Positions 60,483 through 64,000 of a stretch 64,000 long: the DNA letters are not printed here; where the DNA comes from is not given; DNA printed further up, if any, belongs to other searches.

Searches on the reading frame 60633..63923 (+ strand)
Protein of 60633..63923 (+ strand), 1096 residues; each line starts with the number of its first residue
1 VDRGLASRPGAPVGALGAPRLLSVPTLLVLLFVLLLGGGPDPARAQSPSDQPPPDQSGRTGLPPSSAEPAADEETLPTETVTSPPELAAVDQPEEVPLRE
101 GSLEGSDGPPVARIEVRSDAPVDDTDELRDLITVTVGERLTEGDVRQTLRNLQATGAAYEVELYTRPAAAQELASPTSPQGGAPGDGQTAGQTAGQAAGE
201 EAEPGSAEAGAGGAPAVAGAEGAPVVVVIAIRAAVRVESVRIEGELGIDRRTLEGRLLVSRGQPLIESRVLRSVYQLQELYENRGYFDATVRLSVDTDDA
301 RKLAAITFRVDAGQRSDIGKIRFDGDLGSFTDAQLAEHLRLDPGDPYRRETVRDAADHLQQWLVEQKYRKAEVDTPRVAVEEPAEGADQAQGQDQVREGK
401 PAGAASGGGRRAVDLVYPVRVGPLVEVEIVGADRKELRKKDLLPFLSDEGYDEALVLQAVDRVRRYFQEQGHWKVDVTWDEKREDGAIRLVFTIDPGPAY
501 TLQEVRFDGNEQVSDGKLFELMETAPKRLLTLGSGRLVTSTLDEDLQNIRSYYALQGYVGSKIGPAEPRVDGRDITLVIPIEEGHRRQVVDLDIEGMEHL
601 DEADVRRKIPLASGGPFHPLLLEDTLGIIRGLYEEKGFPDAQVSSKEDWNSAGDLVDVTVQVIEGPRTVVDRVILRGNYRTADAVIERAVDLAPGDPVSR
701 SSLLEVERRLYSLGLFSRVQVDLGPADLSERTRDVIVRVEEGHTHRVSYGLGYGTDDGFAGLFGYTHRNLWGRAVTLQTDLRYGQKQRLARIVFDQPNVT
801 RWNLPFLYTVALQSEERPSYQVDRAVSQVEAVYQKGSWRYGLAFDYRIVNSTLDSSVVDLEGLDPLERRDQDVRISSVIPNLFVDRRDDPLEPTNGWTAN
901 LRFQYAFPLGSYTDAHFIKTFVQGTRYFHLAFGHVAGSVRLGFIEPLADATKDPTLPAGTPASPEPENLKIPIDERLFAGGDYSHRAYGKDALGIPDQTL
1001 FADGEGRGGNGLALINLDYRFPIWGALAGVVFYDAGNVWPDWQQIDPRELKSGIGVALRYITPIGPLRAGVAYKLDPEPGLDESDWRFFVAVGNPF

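Call 73: search_protein_families(library=pfam, max_evalue=0.001, proteins=[window:60633-63923:+])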
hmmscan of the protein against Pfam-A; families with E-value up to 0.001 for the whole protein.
window:60633-63923:+ (1096 aa): 3 families
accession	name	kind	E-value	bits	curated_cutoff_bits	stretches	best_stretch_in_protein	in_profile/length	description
PF07244.20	POTRA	-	1.6e-60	202.2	21.3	5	235-313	1-79/79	Surface antigen variable number repeat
PF01103.29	Omp85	-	3.4e-33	116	24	1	769-1096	1-325/325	Omp85 superfamily domain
PF08479.16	POTRA_2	-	1.6e-06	28.3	24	0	237-293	3-59/76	POTRA domain, ShlB-type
